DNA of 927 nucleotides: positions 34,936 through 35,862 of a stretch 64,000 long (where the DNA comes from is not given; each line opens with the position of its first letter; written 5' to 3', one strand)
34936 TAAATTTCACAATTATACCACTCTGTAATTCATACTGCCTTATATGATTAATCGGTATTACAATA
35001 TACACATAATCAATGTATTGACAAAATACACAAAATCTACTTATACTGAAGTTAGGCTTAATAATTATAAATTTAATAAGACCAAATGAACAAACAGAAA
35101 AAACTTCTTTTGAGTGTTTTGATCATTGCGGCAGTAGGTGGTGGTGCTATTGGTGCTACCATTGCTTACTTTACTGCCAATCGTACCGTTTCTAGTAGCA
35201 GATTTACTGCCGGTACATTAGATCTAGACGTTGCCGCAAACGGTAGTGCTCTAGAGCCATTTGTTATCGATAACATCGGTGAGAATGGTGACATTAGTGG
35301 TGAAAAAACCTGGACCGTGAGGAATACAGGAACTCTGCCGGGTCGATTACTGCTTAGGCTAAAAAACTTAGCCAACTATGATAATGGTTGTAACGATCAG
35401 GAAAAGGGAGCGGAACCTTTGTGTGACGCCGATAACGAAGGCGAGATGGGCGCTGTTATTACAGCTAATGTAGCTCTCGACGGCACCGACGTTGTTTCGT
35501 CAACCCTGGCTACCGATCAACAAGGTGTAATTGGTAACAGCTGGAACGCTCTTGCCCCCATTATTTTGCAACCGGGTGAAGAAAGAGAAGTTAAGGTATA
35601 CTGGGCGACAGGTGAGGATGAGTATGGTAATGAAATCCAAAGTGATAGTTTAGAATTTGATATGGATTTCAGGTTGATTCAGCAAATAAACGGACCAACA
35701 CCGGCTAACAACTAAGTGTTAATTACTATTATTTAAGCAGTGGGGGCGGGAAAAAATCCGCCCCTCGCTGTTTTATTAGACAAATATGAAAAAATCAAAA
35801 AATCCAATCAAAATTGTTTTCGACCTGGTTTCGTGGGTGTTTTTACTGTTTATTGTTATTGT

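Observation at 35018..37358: Duplicated [TasA-like subunit + SipW-type signal peptidase] locus in a CPR-like genome: candidate secreted fibre or pilus system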

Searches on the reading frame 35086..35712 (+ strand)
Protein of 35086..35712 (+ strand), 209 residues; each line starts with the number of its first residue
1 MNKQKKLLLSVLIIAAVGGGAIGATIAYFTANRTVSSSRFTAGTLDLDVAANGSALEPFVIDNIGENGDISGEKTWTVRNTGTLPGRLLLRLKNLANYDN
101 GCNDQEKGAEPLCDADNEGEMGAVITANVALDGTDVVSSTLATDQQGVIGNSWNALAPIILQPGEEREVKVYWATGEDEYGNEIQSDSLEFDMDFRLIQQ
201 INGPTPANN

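Call 3: search_protein_families(library=pfam, proteins=[window:35086-35712:+], max_evalue=1)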
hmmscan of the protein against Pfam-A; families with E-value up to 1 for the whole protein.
window:35086-35712:+ (209 aa): 2 families
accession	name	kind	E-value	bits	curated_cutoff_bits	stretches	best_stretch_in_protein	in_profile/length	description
PF12389.13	Peptidase_M73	-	1.7e-05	25.2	22.5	1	11-86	9-78/196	Camelysin metallo-endopeptidase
PF02737.24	3HCDH_N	-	0.73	10.2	22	0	14-34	2-22/180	3-hydroxyacyl-CoA dehydrogenase, NAD binding domain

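Call 4: search_protein_families(library=ncbifam, proteins=[window:35086-35712:+], max_evalue=1)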
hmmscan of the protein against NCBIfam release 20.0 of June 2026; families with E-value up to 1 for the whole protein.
window:35086-35712:+ (209 aa): 1 family
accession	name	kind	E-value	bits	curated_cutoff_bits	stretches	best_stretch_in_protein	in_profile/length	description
TIGR04088.1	cognate_SipW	domain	6.7e-05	22.9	19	1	12-45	2-34/34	SipW-dependent-type signal peptide-containing protein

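Call 8: find_homologous_proteins(query=window:35086-35712:+)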
Query window:35086-35712:+ (209 aa): 292 proteins with E <= 0.001 among 732 candidates; the best 120 are listed.
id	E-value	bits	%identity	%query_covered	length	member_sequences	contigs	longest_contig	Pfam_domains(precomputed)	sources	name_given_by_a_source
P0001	1.6e-132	457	100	100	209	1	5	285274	PF12389.14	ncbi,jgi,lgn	jgi:predicted ribosomally synthesized peptide with SipW-like signal peptide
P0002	9.5e-95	334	73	99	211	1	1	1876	PF12389.14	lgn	-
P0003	5.6e-93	328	70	99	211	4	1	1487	PF12389.14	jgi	jgi:predicted ribosomally synthesized peptide with SipW-like signal peptide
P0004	1.6e-92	327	74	91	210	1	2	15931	PF12389.14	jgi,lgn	-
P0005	2.6e-92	326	71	100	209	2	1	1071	-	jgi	jgi:hypothetical protein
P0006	7.4e-92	325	70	100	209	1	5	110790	-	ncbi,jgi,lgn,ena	-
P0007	1.8e-91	323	70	99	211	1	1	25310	PF12389.14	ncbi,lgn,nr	ncbi:MAG: SipW-dependent-type signal peptide-containing protein [Candidatus Levybacteria bacterium]|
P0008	3.3e-91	323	71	100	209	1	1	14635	-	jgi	jgi:hypothetical protein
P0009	4.0e-91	322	70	100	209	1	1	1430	-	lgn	-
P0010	2.9e-90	319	69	100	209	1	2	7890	-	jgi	-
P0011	5.0e-90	319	71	91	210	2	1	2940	PF12389.14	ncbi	-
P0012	1.1e-89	318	71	100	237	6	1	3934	-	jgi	-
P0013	2.0e-89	317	68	99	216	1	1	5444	PF12389.14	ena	-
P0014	9.0e-89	315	69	100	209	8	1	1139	-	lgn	-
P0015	9.5e-89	315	69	100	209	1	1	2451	-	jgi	-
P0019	4.2e-86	306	68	100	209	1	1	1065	PF12389.14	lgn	-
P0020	5.2e-85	302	66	100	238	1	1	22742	PF12389.14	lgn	-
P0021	5.4e-85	302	69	96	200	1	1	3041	PF12389.14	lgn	-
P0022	5.8e-85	302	64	100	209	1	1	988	PF12389.14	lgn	-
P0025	1.5e-84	301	67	98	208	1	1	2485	PF12389.14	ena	-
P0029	7.0e-84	299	65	100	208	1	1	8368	PF12389.14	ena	-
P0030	7.4e-84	299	65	100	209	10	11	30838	PF12389.14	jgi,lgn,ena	-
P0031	1.0e-83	298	66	99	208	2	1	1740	PF12389.14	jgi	-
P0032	1.1e-83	298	63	100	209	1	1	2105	PF12389.14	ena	-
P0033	1.2e-83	298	63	100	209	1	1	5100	PF12389.14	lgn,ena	-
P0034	1.2e-83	298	65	99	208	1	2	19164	PF12389.14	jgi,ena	-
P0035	1.7e-83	297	66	100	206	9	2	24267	PF12389.14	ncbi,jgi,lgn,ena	-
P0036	3.4e-83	296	66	97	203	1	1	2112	PF12389.14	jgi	-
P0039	6.3e-83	296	66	99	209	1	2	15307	PF12389.14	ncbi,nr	ncbi:SipW-dependent-type signal peptide-containing protein [Candidatus Woesebacteria bacterium]|nr:S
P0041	8.9e-83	295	65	100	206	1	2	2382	PF12389.14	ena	-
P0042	9.7e-83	295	67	98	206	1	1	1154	PF12389.14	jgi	jgi:predicted ribosomally synthesized peptide with SipW-like signal peptide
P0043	1.8e-82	294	63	100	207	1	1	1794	PF12389.14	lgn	-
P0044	2.9e-82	293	63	100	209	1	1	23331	PF12389.14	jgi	-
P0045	3.5e-82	293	62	100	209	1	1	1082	PF12389.14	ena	-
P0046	4.1e-82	293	64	98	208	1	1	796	PF12389.14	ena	-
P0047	5.1e-82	293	66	99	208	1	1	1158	PF12389.14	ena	-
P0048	8.2e-82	292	63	100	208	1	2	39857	PF12389.14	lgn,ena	-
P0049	1.5e-81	291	66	98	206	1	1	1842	PF12389.14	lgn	-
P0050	1.6e-81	291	66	95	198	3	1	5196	PF12389.14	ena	-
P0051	1.8e-81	291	63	100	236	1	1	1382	PF12389.14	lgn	-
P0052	2.0e-81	291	63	98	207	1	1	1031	PF12389.14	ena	-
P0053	2.1e-81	291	64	98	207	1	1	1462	PF12389.14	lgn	-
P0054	2.4e-81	290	63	100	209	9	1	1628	PF12389.14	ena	-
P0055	2.4e-81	290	65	98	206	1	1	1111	PF12389.14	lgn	-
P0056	2.6e-81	290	64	100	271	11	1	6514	PF12389.14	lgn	-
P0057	4.0e-81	290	65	98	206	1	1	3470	PF12389.14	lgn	-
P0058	5.1e-81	289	64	99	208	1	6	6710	PF12389.14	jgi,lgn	-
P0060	6.7e-81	289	65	100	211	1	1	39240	PF12389.14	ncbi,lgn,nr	ncbi:hypothetical protein HY214_00415 [Candidatus Roizmanbacteria bacterium]|nr:hypothetical protein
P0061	7.6e-81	289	65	98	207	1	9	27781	PF12389.14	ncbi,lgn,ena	-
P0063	1.4e-80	288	64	100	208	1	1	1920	PF12389.14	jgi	-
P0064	1.8e-80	288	65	99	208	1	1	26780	PF12389.14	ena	-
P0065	2.5e-80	287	63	98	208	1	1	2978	PF12389.14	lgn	-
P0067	3.0e-80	287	64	99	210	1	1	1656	PF12389.14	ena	-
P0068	9.3e-80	285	64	99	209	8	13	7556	PF12389.14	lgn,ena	-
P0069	9.7e-80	285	66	96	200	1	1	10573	PF12389.14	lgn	-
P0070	1.1e-79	285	64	98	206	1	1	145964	PF12389.14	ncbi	-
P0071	1.2e-79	285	64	98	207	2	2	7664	PF12389.14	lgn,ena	-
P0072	1.4e-79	285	63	99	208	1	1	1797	PF12389.14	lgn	-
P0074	1.5e-79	285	63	98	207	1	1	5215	PF12389.14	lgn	-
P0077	4.0e-79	283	65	96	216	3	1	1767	PF12389.14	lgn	-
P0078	4.6e-79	283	65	98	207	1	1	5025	PF12389.14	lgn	-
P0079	4.7e-79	283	64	97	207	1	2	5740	PF12389.14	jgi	jgi:predicted ribosomally synthesized peptide with SipW-like signal peptide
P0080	4.8e-79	283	62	98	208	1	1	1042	PF12389.14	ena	-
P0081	7.1e-79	282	61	100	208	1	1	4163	PF12389.14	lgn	-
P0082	7.1e-79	282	62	99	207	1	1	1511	PF12389.14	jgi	jgi:predicted ribosomally synthesized peptide with SipW-like signal peptide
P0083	9.5e-79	282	63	98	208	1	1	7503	PF12389.14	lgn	-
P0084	9.5e-79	282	65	98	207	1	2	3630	PF12389.14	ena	-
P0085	1.1e-78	282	61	100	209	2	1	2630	PF12389.14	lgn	-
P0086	1.4e-78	281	62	99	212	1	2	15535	PF12389.14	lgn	-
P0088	2.3e-78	281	64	89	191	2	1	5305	PF12389.14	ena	-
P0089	2.9e-78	280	60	100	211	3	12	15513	PF12389.14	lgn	-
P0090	4.2e-78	280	64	98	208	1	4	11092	PF12389.14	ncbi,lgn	-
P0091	4.6e-78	280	60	100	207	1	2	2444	PF12389.14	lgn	-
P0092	4.9e-78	280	64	100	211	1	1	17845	PF12389.14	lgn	-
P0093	5.3e-78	279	64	100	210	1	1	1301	PF12389.14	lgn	-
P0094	6.5e-78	279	65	94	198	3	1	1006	PF12389.14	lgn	-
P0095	6.7e-78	279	62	99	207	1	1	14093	PF12389.14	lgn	-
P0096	1.1e-77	278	62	98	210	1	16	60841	PF12389.14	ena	-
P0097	1.3e-77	278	61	98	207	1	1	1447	PF12389.14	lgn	-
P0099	1.5e-77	278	63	98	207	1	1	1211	PF12389.14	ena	-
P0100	1.6e-77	278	64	98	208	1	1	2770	PF12389.14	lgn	-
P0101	1.8e-77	278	61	98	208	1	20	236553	PF12389.14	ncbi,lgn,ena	-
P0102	2.8e-77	277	63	100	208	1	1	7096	PF12389.14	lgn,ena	-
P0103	3.1e-77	277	62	98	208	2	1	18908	PF12389.14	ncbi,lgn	-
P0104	3.3e-77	277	62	98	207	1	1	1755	PF12389.14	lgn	-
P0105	4.2e-77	277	62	100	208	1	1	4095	PF12389.14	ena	-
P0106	5.5e-77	276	61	100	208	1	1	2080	PF12389.14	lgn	-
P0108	1.0e-76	275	63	98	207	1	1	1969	PF12389.14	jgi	jgi:predicted ribosomally synthesized peptide with SipW-like signal peptide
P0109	1.0e-76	275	63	96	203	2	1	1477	PF12389.14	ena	-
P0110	1.6e-76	275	63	98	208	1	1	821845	PF12389.14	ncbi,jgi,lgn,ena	ncbi:MAG: TasA family protein [Patescibacteria group bacterium]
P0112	3.3e-76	274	60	100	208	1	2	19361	PF12389.14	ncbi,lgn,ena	-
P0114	5.7e-76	273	61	98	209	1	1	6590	PF12389.14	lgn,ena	-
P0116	7.0e-76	273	62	98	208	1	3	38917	PF12389.14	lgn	-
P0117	7.6e-76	272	62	98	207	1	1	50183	PF12389.14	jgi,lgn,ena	-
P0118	7.7e-76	272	61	98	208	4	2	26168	PF12389.14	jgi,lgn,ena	-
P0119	7.9e-76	272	64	91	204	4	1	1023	PF12389.14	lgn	-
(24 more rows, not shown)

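Call 22: find_related_loci(query=A2, collection=genome_contigs, flank=6000)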
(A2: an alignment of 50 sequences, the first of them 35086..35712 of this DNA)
Query A2 (209 aa) in genome_contigs; peptide patterns used: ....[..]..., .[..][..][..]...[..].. (x = any residue, [..] = any of these).
131 stretches matched a pattern; 103 encode a relative of the query (tblastn E <= 1e-3); the best 80 are kept; 80 distinct loci.
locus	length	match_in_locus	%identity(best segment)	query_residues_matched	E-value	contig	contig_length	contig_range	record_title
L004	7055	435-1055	70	2-208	6e-98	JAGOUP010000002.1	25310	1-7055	MAG: Candidatus Levyibacteriota bacterium isolate Gw_Eff_bin_508 Gw_Eff_3788_length_25310_cov_3.785927, whole genome sho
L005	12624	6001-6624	70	1-208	2e-98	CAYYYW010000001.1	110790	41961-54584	MAG TPA_asm: uncultured Gammaproteobacteria bacterium isolate SRP178699_co1_35 genome assembly, contig: NODE_95_length_1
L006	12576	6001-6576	72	17-208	2e-92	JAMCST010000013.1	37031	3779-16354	MAG: Patescibacteria group bacterium isolate FK_Sedi_A_Bin.200 NODE_2155_length_37031_cov_4.6534, whole genome shotgun s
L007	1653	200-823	64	1-208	2e-94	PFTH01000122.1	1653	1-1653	MAG: Candidatus Roizmanbacteria bacterium CG_4_9_14_0_8_um_filter_34_12 CG_4_9_14_0.8_um_filter_scaffold_43762_c, whole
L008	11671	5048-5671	66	3-209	2e-88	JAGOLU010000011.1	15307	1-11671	Candidatus Woesebacteria bacterium isolate Gw_Eff_bin_148 Gw_Eff_8745_length_15307_cov_10.503557, whole genome shotgun s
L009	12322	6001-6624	66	1-208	3e-88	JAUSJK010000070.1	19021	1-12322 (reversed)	MAG: bacterium isolate E14_metabat.bin.3 E14_k141_1087134, whole genome shotgun sequence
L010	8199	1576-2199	63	1-208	3e-88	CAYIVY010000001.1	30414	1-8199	MAG TPA_asm: uncultured Gammaproteobacteria bacterium isolate ERP119705_co8_91 genome assembly, contig: NODE_1156_length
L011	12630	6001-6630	65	1-208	2e-87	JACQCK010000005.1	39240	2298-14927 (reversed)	MAG: Candidatus Roizmanbacteria bacterium isolate NC_groundwater_966_Pr1_S-0.2um_45_16 Montesol18-Sp2_coassembly_scaffol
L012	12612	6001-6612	64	5-208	6e-86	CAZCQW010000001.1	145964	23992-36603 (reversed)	MAG TPA_asm: uncultured Gammaproteobacteria bacterium isolate SRP285395_co1_539 genome assembly, contig: NODE_75_length_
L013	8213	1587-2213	61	1-208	3e-85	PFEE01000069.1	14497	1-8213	MAG: Candidatus Roizmanbacteria bacterium CG10_big_fil_rev_8_21_14_0_10_45_7 CG10_8_21_14_0.10_scaffold_7207_c, whole ge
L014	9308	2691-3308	65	1-208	1e-84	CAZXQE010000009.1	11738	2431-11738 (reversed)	MAG TPA_asm: uncultured Gammaproteobacteria bacterium isolate binchicken_co111_53 genome assembly, contig: NODE_11928_le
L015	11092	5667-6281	64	5-208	4e-84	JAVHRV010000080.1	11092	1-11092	MAG: Patescibacteria group bacterium isolate WB02no5_39_7 NODE_4435_length_11092_cov_4.826402, whole genome shotgun sequ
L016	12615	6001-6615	62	4-208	1e-82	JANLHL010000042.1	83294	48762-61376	MAG: Candidatus Roizmanbacteria bacterium isolate P6-16 k99_304887, whole genome shotgun sequence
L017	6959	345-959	62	5-208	3e-82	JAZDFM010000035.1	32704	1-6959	MAG: bacterium isolate MEGAHIT-group-0.207 k141_8977240, whole genome shotgun sequence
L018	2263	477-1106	60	1-208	9e-84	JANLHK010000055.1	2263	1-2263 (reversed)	MAG: Candidatus Roizmanbacteria bacterium isolate P6-15 k99_149641, whole genome shotgun sequence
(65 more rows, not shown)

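Call 27: predict_structure(alignment_id=A2)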
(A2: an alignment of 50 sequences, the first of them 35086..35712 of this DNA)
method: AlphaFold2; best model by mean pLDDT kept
length: 209 residues; sequences in the alignment: 50
mean_pLDDT: 75.9   pTM: 0.63
mean pLDDT of the five models: 75.9, 72.8, 72.3, 71.0, 70.2
residues with pLDDT >= 90: 41; 70-90: 113; 50-70: 32; < 50: 23
segments of 3 or more residues with pLDDT < 50: 32-43, 53-58
pLDDT, mean of each block of 10 residues (from residue 1): 78 88 75 38 51 48 57 85 84 84 75 77 90 96 92 92 90 81 74 81 54
secondary structure, 60 per line:
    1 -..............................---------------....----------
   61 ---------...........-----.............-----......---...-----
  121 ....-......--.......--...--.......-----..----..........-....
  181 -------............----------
elements in order: H2-31 E47-50 E70-80 E86-98 H104-109 H121-124 E126-131 E134-140 H148-154 E166-175 H177-180 E188-199

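Call 32: fold_search(model_id=the predicted structure, library=pdb)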
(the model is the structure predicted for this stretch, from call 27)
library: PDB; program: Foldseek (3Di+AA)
matches with E <= 10: 1235; with E <= 0.001: 1
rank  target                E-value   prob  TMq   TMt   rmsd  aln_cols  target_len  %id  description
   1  8aur_A                2.6e-05  1.00  0.46  0.42   7.0       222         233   13  Cryo-EM structure of a TasA fibre (released 2022-11-30)
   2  7pnb_A                1.1e-03  0.99  0.30  0.34   7.9       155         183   12  Sulfolobus acidocaldarius 0406 filament. (released 2022-09-14)
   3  4y2l_F                1.5e-03  1.00  0.35  0.45  10.4       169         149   13  Structure of CFA/I pili major subunit CfaB trimer (released 2016-08-10)
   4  3jyb_A                2.6e-03  0.84  0.20  0.27   7.8       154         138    8  Crystal Structure of the RetS periplasmic domain (released 2010-02-16)
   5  4y2l_D                3.0e-03  1.00  0.37  0.48   8.4       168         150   11  Structure of CFA/I pili major subunit CfaB trimer (released 2016-08-10)
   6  3me0_B                4.1e-03  0.99  0.33  0.46   8.2       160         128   12  Structure of the E. coli chaperone PAPD in complex with the pilin domain of the PapGII adhesin (released 2011-04-27)
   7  4y2l_A                5.4e-03  0.99  0.36  0.47   8.9       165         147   12  Structure of CFA/I pili major subunit CfaB trimer (released 2016-08-10)
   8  4y2l_B                5.4e-03  0.98  0.35  0.45   9.8       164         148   12  Structure of CFA/I pili major subunit CfaB trimer (released 2016-08-10)
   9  4y2n_C                5.4e-03  0.98  0.34  0.44   8.5       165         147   10  Structure of CFA/I pili major subunit CfaB trimer (released 2016-08-10)
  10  9fh8_G                6.4e-03  0.99  0.24  0.20   6.8       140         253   10  Crystal structure of the SPD-2 domain of Apis dorsata CEP192 (released 2025-03-26)
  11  6fvi                  6.4e-03  0.96  0.29  0.39  17.6       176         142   10  ASH / PapD-like domain of human CEP192 (PapD-like domain 7) (released 2019-03-20)
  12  9fh8_E                6.8e-03  0.99  0.24  0.20   8.1       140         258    9  Crystal structure of the SPD-2 domain of Apis dorsata CEP192 (released 2025-03-26)
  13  4gei                  7.2e-03  0.80  0.26  0.33  13.7       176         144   12  N-terminal domain of VDUP-1 (released 2013-02-27)
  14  8j3x_A                7.6e-03  0.93  0.28  0.17   9.9       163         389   12  Crystal structure of CBM6E from Saccharophagus degradans (released 2024-04-24)
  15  7kmp                  8.1e-03  0.54  0.22  0.06  18.2       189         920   13  Crystal structure of the GH31 alpha-xylosidase (Xac1773) from Xanthomonas citri (released 2021-05-26)
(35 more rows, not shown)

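Call 39: find_encoding_contigs(protein=P0001, flank=10000, max_places=2)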
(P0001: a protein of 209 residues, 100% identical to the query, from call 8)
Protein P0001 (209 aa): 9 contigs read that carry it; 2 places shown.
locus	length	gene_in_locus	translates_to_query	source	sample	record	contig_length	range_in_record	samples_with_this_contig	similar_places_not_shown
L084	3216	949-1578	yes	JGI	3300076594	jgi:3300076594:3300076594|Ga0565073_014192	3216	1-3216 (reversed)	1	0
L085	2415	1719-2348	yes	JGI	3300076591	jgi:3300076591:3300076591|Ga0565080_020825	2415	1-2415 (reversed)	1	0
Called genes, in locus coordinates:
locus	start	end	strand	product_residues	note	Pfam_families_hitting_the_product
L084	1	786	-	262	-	?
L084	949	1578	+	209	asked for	PF12389:Peptidase_M73 (faint)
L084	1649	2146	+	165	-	-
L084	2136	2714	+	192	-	-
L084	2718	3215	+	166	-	?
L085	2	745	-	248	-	?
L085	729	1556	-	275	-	-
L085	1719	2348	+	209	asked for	PF12389:Peptidase_M73 (faint)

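Call 43: search_solved_structures(query=A2, max_evalue=10, show_alignments=2)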
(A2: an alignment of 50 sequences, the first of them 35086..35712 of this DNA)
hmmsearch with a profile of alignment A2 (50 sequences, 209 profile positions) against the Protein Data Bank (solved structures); distinct sequences matched with E-value up to 10: 1.
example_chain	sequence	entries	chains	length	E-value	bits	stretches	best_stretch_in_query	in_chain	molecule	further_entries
4pcq_A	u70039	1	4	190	0.022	17.5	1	23-77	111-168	Possible transcriptional regulatory protein (Probably Lrp/AsnC-family)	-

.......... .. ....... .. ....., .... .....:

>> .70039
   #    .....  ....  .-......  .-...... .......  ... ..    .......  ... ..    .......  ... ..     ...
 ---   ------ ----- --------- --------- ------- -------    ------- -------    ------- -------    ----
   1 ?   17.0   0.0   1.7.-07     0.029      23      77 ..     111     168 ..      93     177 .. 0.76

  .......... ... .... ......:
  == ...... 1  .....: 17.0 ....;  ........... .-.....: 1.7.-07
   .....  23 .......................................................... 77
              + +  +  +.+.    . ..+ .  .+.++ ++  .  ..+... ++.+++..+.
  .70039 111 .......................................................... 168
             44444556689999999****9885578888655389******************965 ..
